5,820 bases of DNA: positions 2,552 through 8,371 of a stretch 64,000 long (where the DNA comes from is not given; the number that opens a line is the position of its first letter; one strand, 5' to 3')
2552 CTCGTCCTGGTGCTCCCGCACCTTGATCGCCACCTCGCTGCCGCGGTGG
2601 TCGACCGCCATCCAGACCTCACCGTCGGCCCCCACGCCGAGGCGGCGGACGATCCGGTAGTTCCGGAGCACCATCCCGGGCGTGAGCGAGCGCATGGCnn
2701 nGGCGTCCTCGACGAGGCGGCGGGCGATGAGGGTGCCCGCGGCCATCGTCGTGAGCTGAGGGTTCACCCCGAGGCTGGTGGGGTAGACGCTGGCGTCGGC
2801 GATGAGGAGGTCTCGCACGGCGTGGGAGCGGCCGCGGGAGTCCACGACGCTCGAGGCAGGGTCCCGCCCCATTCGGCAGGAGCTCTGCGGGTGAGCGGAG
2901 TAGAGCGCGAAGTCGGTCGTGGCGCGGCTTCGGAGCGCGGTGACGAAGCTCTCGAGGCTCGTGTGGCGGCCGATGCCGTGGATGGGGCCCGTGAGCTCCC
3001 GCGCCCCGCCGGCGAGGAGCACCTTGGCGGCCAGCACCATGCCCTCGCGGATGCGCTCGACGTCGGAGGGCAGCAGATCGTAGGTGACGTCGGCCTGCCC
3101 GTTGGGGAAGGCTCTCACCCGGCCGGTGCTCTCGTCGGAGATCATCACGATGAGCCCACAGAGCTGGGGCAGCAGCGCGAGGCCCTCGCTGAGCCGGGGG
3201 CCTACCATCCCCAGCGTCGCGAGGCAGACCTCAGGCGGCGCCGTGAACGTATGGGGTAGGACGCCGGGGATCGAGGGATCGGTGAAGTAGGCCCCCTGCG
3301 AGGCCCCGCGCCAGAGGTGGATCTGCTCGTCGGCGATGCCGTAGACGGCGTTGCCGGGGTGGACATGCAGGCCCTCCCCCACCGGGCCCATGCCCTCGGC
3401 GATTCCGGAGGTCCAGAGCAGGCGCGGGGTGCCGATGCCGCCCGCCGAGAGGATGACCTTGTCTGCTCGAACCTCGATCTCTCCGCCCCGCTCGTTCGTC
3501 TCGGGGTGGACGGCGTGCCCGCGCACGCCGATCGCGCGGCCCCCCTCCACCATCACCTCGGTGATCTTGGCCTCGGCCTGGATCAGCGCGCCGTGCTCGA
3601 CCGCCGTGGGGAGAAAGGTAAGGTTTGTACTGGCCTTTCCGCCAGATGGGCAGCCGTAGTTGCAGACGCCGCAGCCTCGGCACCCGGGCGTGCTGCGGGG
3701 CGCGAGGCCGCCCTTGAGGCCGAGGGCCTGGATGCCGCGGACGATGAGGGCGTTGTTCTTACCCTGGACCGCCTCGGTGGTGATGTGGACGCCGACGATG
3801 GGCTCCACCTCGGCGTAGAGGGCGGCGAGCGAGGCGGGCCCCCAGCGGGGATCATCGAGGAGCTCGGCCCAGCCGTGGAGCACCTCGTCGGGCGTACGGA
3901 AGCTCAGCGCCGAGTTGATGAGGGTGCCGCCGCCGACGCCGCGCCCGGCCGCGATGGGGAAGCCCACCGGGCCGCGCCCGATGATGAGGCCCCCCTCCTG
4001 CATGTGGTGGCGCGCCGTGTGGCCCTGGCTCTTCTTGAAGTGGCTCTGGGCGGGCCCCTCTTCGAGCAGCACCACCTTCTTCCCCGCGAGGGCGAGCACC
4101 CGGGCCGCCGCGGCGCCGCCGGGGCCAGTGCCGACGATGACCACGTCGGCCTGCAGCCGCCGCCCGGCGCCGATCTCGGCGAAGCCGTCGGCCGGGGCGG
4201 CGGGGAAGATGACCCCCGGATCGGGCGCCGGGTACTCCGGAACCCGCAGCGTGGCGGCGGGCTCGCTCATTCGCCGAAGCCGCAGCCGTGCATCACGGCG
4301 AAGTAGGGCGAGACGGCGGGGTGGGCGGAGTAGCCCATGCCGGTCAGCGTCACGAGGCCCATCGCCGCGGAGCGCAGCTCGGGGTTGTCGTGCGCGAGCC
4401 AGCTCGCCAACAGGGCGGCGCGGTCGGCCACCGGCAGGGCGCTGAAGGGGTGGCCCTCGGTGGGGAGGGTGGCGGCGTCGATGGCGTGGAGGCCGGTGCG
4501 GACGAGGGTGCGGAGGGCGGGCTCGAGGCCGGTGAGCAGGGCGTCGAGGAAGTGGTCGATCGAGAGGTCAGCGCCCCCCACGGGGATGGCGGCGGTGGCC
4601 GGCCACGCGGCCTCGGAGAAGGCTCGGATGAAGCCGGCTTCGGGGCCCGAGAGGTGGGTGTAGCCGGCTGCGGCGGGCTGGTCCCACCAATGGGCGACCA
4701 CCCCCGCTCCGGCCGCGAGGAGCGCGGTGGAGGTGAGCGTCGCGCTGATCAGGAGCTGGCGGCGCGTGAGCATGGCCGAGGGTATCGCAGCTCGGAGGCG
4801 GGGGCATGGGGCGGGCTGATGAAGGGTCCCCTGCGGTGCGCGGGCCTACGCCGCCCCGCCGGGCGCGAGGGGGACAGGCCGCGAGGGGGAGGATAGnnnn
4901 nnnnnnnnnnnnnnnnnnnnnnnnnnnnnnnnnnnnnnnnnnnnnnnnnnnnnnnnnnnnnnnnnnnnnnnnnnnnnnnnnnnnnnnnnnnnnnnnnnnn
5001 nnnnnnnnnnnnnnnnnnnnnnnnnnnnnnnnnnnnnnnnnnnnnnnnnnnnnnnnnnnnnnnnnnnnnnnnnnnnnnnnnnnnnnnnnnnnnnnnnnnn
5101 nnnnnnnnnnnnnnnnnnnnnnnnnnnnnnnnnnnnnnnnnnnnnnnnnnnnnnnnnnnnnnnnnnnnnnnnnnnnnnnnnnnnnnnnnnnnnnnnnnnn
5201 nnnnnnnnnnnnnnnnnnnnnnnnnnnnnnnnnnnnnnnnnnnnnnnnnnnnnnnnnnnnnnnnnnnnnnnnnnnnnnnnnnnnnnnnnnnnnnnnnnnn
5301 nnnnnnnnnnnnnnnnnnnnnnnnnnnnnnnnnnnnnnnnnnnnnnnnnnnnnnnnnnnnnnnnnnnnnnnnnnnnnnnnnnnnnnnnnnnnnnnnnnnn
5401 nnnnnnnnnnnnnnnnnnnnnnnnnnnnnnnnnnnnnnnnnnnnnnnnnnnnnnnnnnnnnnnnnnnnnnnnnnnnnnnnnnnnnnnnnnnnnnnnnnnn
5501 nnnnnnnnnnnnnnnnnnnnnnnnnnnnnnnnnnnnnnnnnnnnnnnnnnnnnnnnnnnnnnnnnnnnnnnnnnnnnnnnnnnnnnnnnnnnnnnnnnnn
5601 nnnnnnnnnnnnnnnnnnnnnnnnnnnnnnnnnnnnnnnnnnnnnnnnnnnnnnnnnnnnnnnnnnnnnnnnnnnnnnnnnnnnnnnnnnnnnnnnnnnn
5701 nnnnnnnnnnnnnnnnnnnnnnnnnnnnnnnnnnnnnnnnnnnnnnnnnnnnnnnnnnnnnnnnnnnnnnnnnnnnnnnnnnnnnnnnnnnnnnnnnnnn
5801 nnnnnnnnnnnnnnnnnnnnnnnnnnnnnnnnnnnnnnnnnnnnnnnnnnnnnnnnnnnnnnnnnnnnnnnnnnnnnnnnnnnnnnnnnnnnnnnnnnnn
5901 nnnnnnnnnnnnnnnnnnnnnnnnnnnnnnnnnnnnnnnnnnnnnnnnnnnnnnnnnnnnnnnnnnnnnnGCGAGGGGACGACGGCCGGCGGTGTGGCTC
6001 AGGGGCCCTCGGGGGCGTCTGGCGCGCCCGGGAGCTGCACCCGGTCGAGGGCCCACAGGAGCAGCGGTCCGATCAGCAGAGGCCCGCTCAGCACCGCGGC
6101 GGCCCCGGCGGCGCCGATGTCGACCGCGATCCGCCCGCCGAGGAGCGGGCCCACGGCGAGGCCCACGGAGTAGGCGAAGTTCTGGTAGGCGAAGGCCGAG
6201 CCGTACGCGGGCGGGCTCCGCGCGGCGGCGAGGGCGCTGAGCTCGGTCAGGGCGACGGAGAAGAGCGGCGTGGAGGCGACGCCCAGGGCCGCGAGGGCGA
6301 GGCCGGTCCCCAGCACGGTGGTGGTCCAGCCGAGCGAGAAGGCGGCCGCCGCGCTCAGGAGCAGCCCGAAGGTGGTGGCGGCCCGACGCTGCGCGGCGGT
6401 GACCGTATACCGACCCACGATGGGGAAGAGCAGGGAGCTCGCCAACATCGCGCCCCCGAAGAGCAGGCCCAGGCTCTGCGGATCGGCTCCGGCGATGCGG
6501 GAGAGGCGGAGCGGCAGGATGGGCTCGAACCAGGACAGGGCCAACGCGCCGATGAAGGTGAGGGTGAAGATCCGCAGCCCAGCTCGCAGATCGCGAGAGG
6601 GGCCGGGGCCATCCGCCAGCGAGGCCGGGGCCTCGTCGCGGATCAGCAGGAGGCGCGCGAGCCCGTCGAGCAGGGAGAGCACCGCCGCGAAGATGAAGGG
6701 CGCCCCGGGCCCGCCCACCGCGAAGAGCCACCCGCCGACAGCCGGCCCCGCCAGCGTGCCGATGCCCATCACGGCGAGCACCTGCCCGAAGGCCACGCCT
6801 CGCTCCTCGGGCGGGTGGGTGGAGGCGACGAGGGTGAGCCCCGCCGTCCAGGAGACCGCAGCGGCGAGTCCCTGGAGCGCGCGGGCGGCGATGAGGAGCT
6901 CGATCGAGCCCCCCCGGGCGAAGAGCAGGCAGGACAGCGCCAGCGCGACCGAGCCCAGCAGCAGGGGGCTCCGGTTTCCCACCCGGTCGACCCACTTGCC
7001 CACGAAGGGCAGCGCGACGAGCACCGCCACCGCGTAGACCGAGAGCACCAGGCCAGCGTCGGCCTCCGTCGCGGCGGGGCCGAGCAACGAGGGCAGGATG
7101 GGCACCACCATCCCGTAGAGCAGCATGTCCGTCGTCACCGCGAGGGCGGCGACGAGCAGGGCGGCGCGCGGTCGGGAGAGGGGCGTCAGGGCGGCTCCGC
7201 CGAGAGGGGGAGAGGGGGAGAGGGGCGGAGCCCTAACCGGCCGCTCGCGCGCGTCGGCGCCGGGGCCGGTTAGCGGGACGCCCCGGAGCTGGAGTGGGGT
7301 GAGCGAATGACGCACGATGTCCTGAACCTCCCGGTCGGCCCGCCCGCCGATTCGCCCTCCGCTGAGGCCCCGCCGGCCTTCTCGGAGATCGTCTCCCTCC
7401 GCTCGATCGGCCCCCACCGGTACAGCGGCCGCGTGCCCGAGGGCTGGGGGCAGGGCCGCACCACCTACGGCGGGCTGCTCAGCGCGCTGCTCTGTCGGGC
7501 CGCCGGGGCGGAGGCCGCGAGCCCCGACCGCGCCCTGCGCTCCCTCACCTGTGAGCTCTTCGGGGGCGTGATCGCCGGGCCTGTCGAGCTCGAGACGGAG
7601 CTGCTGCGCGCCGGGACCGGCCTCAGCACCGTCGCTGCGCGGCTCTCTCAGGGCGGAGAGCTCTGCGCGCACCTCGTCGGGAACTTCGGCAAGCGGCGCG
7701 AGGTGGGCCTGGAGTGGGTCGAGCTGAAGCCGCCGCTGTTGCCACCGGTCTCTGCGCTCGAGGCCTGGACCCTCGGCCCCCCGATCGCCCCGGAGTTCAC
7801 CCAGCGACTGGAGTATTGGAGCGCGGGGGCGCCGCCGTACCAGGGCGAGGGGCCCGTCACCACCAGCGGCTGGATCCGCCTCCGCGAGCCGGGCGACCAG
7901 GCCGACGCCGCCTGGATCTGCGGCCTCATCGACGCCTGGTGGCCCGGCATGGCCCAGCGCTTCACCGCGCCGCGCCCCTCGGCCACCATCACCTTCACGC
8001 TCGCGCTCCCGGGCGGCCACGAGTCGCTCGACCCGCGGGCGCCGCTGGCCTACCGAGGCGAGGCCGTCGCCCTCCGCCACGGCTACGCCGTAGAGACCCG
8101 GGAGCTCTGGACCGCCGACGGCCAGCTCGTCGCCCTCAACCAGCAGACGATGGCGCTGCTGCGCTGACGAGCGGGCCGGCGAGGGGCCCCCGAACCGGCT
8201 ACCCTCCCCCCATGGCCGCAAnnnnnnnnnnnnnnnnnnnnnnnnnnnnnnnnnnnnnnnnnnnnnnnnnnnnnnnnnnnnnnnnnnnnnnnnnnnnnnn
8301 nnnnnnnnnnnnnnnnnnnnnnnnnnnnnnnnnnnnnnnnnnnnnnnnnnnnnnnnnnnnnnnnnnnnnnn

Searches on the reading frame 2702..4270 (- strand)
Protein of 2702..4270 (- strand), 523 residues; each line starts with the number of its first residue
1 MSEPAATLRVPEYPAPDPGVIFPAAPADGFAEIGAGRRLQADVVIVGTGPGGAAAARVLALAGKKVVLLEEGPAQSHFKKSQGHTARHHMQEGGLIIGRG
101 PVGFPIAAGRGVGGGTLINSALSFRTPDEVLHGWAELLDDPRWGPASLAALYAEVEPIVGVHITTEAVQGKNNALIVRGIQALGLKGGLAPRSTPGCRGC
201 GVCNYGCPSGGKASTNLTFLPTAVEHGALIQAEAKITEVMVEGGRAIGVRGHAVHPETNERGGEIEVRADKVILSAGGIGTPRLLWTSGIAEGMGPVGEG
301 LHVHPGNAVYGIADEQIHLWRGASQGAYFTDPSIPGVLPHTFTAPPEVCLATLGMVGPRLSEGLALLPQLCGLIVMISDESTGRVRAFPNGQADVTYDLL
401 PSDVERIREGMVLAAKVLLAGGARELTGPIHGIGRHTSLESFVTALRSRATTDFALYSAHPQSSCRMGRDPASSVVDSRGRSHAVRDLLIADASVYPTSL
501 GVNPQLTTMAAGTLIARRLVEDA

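Call 40: search_protein_families(library=pfam, proteins=[window:2702-4270:-], max_evalue=0.00001)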
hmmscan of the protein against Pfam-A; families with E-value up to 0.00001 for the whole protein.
window:2702-4270:- (523 aa): 6 families
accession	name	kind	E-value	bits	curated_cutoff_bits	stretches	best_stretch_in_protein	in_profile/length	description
PF00732.25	GMC_oxred_N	-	9.1e-40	137.2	23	1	104-305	19-217/218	GMC oxidoreductase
PF05199.19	GMC_oxred_C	-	4e-23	83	24.6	1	381-512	3-139/139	GMC oxidoreductase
PF00890.30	FAD_binding_2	-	1.5e-11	44.6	20.4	1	42-84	1-44/414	FAD binding domain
PF07992.20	Pyr_redox_2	-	1.5e-06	28.3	26.1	0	42-75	2-35/291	Pyridine nucleotide-disulphide oxidoreductase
PF01266.30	DAO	-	1.6e-06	28.3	27.9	0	42-76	1-37/353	FAD dependent oxidoreductase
PF01494.25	FAD_binding_3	-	2.8e-06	27.2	22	1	41-87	2-48/349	FAD binding domain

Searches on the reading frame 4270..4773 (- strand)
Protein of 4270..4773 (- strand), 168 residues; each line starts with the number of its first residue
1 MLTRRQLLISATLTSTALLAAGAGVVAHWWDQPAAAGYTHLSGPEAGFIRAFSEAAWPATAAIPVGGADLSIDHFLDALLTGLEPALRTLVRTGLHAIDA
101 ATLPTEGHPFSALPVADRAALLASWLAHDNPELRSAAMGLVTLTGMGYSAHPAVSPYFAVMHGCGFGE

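Call 40: search_protein_families(library=pfam, proteins=[window:4270-4773:-], max_evalue=0.00001)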
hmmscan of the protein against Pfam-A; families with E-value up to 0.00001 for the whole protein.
window:4270-4773:- (168 aa): 1 family
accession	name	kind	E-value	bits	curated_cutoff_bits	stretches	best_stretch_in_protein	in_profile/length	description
PF13618.11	Gluconate_2-dh3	-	3.5e-08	34.3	23.4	1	45-154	3-121/135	Gluconate 2-dehydrogenase subunit 3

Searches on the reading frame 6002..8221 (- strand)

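Call 40: search_protein_families(library=pfam, proteins=[window:6002-8221:-], max_evalue=0.00001)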
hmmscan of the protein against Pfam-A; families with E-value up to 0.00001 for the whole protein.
window:6002-8221:- (740 aa): 1 family
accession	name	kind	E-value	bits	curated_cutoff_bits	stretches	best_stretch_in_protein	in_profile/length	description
PF07690.21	MFS_1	-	7.2e-43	147.3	33.4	2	359-540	2-185/347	Major Facilitator Superfamily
